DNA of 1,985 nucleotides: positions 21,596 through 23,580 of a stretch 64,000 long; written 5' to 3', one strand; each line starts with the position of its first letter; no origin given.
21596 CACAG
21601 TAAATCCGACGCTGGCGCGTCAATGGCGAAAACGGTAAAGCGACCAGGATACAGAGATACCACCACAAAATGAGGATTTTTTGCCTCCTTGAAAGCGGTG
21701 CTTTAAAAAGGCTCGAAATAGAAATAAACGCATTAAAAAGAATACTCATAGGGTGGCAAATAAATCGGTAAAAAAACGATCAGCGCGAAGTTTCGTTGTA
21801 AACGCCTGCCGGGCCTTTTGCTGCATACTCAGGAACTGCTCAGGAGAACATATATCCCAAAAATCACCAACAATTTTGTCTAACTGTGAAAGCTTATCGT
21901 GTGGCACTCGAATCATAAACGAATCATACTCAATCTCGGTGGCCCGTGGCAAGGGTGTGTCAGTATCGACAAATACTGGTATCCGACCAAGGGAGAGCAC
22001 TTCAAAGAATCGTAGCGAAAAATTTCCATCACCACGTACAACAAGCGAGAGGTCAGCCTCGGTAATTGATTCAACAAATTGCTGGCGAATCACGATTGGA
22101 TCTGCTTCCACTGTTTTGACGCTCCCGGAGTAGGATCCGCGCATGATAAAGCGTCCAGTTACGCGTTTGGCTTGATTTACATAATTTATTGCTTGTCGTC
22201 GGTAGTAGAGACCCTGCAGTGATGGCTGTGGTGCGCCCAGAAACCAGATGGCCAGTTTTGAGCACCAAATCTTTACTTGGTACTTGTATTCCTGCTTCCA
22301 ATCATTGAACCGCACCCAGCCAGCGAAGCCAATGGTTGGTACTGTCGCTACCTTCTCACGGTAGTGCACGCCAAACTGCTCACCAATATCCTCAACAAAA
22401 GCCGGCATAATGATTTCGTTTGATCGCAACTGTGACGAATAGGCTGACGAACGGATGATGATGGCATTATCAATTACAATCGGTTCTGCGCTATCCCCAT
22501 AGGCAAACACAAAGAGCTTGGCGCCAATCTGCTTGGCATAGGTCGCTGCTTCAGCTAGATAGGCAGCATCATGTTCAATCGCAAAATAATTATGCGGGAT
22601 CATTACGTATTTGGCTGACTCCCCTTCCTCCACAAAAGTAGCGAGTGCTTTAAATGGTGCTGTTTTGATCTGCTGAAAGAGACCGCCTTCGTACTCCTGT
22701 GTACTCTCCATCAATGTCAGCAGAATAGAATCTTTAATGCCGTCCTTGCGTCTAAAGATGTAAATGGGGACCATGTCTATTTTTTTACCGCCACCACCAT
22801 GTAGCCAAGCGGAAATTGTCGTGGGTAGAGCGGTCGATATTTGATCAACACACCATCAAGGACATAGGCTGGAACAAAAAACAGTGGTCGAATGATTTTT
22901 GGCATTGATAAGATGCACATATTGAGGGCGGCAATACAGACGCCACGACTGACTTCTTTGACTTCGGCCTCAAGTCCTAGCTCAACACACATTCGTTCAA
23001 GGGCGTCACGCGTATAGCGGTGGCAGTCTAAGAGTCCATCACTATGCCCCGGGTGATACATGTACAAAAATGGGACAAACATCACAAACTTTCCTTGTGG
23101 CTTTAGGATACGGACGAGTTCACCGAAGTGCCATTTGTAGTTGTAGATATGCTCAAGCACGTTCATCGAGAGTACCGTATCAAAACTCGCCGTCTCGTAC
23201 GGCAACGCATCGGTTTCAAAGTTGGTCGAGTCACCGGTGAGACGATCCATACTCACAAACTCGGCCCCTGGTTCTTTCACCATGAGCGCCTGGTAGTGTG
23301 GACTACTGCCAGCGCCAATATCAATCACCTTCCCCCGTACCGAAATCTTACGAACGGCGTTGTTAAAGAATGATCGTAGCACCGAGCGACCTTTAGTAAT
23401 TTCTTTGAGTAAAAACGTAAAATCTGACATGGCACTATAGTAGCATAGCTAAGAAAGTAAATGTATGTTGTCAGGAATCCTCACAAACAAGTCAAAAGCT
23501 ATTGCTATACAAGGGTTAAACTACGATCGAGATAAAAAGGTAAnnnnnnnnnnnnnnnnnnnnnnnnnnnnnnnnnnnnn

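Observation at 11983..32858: Approximately 21-kb surface-glycan locus unusually dense in tailoring enzymes: seven SAM methyltransferases plus a sulfotransferase among about nine glycosyltransferases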

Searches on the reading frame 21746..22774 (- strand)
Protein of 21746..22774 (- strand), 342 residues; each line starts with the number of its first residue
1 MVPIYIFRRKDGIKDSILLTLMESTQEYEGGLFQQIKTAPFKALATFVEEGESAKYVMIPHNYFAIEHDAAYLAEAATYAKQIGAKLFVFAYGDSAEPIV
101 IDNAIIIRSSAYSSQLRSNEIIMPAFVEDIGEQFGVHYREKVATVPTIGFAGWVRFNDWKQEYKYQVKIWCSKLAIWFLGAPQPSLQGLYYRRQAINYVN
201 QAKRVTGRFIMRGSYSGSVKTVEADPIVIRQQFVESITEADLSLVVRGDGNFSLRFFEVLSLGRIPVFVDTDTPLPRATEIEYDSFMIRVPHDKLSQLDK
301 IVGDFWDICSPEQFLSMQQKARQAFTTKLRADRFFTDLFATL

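Call 4: search_protein_families(library=pfam, proteins=[window:21746-22774:-], max_evalue=0.01)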
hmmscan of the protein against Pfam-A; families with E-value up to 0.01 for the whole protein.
window:21746-22774:- (342 aa): 1 family
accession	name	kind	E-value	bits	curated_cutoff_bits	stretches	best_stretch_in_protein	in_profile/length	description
PF03016.20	Exostosin_GT47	-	8.7e-10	38.8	33.4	1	233-302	221-290/293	Exostosin GT47 domain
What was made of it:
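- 21746..22774 (-): Exostosin/GT47-like glycosyltransferase. Only the C-terminal ~70 aa match the family. PF03016 8.7e-10, 38.8 bits against a 33.4 cut-off (call 4).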

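Call 13: search_protein_families(library=ncbifam, proteins=[window:21746-22774:-], max_evalue=0.01)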
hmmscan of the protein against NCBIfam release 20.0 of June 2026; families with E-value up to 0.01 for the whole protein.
window:21746-22774:- (342 aa): 0 families

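Call 14: find_encoding_contigs(protein=window:21746-22774:-, flank=10000, max_places=6)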
Protein window:21746-22774:- (342 aa): 4 contigs read that carry it; 3 places shown.
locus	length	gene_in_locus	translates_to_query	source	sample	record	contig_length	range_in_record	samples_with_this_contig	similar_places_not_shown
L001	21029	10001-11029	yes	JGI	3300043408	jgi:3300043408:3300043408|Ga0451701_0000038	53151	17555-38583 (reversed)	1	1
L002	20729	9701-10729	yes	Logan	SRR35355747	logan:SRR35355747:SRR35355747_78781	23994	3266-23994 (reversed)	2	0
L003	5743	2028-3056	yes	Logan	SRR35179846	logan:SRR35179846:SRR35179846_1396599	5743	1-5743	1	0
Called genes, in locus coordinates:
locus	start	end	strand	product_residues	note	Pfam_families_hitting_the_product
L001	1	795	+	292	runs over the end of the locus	PF01073:3Beta_HSD, PF01370:Epimerase, PF04321:RmlD_sub_bind (weak), PF16363:GDP_Man_Dehyd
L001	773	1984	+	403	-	PF13439:Glyco_transf_4, PF13579:Glyco_trans_4_4, PF00534:Glycos_transf_1, PF20706:GT4-conflict, PF13692:Glyco_trans_1_4, PF13524:Glyco_trans_1_2 (weak)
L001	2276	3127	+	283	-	PF13579:Glyco_trans_4_4 (faint), PF13439:Glyco_transf_4 (faint), PF00534:Glycos_transf_1, PF13692:Glyco_trans_1_4, PF13524:Glyco_trans_1_2 (weak)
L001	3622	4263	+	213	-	PF20706:GT4-conflict (weak), PF00534:Glycos_transf_1, PF13692:Glyco_trans_1_4, PF13524:Glyco_trans_1_2 (faint)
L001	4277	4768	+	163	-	PF01936:NYN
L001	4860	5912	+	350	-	PF20706:GT4-conflict (weak), PF00534:Glycos_transf_1, PF13692:Glyco_trans_1_4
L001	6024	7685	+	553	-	PF25788:Ig_Rha78A_N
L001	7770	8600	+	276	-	PF13649:Methyltransf_25 (faint), PF05050:Methyltransf_21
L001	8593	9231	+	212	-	PF13489:Methyltransf_23 (weak), PF13847:Methyltransf_31 (faint), PF08241:Methyltransf_11, PF13649:Methyltransf_25 (faint)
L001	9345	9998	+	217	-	PF13489:Methyltransf_23, PF13847:Methyltransf_31 (faint), PF08241:Methyltransf_11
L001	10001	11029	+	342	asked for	PF03016:Exostosin_GT47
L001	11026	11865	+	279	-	PF05050:Methyltransf_21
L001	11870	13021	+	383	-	PF13439:Glyco_transf_4, PF13579:Glyco_trans_4_4 (weak), PF20706:GT4-conflict (weak), PF00534:Glycos_transf_1, PF13692:Glyco_trans_1_4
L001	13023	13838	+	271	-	PF05175:MTS, PF13489:Methyltransf_23, PF13649:Methyltransf_25, PF13847:Methyltransf_31, PF08241:Methyltransf_11, PF08242:Methyltransf_12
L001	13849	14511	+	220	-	PF13489:Methyltransf_23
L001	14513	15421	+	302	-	PF00535:Glycos_transf_2, PF10111:Glyco_tranf_2_2, PF13641:Glyco_tranf_2_3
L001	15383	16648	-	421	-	PF01943:Polysacc_synt, PF13440:Polysacc_synt_3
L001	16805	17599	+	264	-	PF13489:Methyltransf_23, PF08241:Methyltransf_11 (weak), PF08242:Methyltransf_12 (weak)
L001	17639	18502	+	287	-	PF03721:UDPG_MGDP_dh_N, PF00984:UDPG_MGDP_dh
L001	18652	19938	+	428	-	PF00534:Glycos_transf_1, PF13692:Glyco_trans_1_4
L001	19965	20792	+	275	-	PF00685:Sulfotransfer_1, PF13469:Sulfotransfer_3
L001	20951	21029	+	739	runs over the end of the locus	PF04932:Wzy_C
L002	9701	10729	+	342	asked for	PF03016:Exostosin_GT47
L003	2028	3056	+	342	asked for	PF03016:Exostosin_GT47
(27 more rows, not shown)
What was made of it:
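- One independent assembly (L001) shows two GT4 genes split or shortened (call 14).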

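Call 37: search_solved_structures(query=window:21746-22774:-, max_evalue=1)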
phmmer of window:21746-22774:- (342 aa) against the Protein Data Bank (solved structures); distinct sequences matched with E-value up to 1: 2.
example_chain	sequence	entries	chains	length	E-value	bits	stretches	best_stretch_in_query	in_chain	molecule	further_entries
8og1_A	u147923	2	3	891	0.61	12.5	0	233-338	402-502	Exostosin-like 3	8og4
7au2_A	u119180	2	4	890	0.61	12.5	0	233-338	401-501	Exostosin-like 3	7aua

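Call 85: find_related_loci(query=window:21746-22774:-, collection=metagenome_contigs, flank=10000)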
Query window:21746-22774:- (342 aa) in metagenome_contigs; peptide patterns used: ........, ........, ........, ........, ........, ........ (x = any residue, [..] = any of these).
95 stretches matched a pattern; 4 encode a relative of the query (tblastn E <= 1e-3); 4 distinct loci.
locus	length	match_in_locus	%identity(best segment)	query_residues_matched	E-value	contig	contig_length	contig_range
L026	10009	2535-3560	87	1-342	0e+0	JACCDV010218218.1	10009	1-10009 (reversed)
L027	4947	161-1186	84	1-342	0e+0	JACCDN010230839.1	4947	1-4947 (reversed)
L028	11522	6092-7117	80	1-342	0e+0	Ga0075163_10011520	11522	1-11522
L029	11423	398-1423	81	1-342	0e+0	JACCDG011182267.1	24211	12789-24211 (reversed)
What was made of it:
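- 21746..22774 (-): Orthologues 80-87% identical in L026-L029 (call 85).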

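Call 89: search_protein_families(library=pfam, proteins=[L029:8925-9944:+, L028:3229-3942:+, L028:4030-4674:+, L028:4676-5314:+], max_evalue=0.001)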
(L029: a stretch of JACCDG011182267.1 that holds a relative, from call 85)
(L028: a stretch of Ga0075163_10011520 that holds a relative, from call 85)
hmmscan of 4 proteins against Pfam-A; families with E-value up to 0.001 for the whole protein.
L029:8925-9944:+ (339 aa): 1 family
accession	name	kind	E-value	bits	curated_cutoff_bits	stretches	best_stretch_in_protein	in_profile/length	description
PF01933.23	CofD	-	2.3e-74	250.7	30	1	8-297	1-283/290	2-phospho-L-lactate transferase CofD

L028:3229-3942:+ (237 aa): 2 families
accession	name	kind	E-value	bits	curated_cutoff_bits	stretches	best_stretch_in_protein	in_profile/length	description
PF13385.13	Laminin_G_3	-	1.8e-26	93.5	27.6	1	36-191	4-150/151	Concanavalin A-like lectin/glucanases superfamily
PF00354.24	Pentaxin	-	3e-09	37.3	25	1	70-199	41-171/194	Pentaxin family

L028:4030-4674:+ (214 aa): 5 families
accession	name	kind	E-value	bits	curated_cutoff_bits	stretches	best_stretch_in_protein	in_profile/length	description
PF13489.12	Methyltransf_23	-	6.6e-13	49.2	27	1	18-168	20-162/164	Methyltransferase domain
PF08241.18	Methyltransf_11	-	6.4e-10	40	21.2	1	43-121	11-95/95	Methyltransferase domain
PF08242.18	Methyltransf_12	-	2.8e-07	31.6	30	1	71-119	51-98/98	Methyltransferase domain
PF13847.12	Methyltransf_31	-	6.7e-07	29.5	27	1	82-125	67-113/145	Methyltransferase domain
PF13649.12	Methyltransf_25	-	5.3e-06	27.5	27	1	46-117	16-97/97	Methyltransferase domain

L028:4676-5314:+ (212 aa): 2 families
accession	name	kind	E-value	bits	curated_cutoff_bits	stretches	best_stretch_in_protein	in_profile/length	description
PF08241.18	Methyltransf_11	-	0.00023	22.2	21.2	1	73-115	52-94/95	Methyltransferase domain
PF13489.12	Methyltransf_23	-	0.00097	19.3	27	0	21-142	13-142/164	Methyltransferase domain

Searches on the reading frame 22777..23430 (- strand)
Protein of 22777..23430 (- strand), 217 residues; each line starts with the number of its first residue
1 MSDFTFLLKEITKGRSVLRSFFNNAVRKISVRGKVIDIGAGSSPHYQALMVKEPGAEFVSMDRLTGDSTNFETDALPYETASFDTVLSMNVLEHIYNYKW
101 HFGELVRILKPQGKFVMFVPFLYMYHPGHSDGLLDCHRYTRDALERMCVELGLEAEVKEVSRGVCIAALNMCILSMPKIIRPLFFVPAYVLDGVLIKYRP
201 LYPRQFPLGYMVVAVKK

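Call 4: search_protein_families(library=pfam, proteins=[window:22777-23430:-], max_evalue=0.01)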
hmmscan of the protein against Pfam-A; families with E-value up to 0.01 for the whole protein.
window:22777-23430:- (217 aa): 6 families
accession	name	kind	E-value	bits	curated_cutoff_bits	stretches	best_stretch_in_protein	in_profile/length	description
PF08241.18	Methyltransf_11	-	5.4e-09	37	21.2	1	73-117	51-95/95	Methyltransferase domain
PF13489.12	Methyltransf_23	-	7.5e-08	32.7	27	1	17-154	8-160/164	Methyltransferase domain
PF13847.12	Methyltransf_31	-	5e-06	26.7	27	1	75-117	65-109/145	Methyltransferase domain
PF13649.12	Methyltransf_25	-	0.00012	23.1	27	1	74-113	56-97/97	Methyltransferase domain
PF08242.18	Methyltransf_12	-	0.00045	21.3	30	1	63-115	50-98/98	Methyltransferase domain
PF20922.3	Anamorsin_N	-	0.0017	18.6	27.1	1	77-117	46-87/163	Anamorsin, N-terminal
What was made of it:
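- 22777..23430 (-): Methyltransferase 5: ~215-aa class I MT family. Methyltransf_11 5.4e-9 (call 4).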

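Call 13: search_protein_families(library=ncbifam, proteins=[window:22777-23430:-], max_evalue=0.01)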
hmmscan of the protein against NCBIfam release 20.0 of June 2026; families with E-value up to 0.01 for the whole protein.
window:22777-23430:- (217 aa): 12 families
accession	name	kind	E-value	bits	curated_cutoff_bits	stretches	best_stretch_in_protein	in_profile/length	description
NF041537.1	ArsM_AhpD_UU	exception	6.1e-05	22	510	1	68-117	131-180/345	arsenite methyltransferase/AhpD domain selenoprotein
NF045667.1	MTase_DVU1556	equivalog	6.8e-05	22.4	155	1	29-117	20-119/213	DVU_1556 family methyltransferase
NF041536.1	ArsM_DUF2284_UU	exception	0.0002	19.9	575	1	69-117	132-180/459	arsenite methyltransferase/DUF2284 domain selenoprotein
TIGR00452.1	TIGR00452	equivalog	0.00025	20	275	1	69-117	171-219/316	tRNA 5-methoxyuridine(34)/uridine 5-oxyacetic acid(34) synthase CmoB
NF045823.1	PthPhpthDimycoMt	equivalog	0.00028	20.2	300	1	72-116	121-165/256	phthiotriol/phenolphthiotriol dimycocerosates methyltransferase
NF047649.1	MTase_UXPK_star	exception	0.00039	19.5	460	1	50-118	114-182/283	methyltransferase/UXPK-star double selenoprotein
NF052510.1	methyltran_MpqE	exception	0.00054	19.4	335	1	70-117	104-151/234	methyl-plastoquinone biosynthesis methyltransferase MpqE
NF011650.0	PRK15068.1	equivalog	0.00067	18.6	209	1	71-117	179-225/324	tRNA 5-methoxyuridine(34)/uridine 5-oxyacetic acid(34) synthase CmoB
TIGR01983.1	UbiG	equivalog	0.00078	18.8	102.95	1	79-117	112-151/228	bifunctional 2-polyprenyl-6-hydroxyphenol methylase/3-demethylubiquinol 3-O-methyltransferase UbiG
NF040539.1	AST_met_ArsM_2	exception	0.0022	17.9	240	1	72-117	118-163/262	putative arsinothricin biosynthesis methyltransferase ArsM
NF045825.1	FAmtase_mtf2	equivalog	0.0038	16.5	400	1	72-116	113-157/248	fatty-acid O-methyltransferase Mtf2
NF008823.0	PRK11873.1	subfamily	0.0055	16.2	263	1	72-116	136-180/272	arsenite methyltransferase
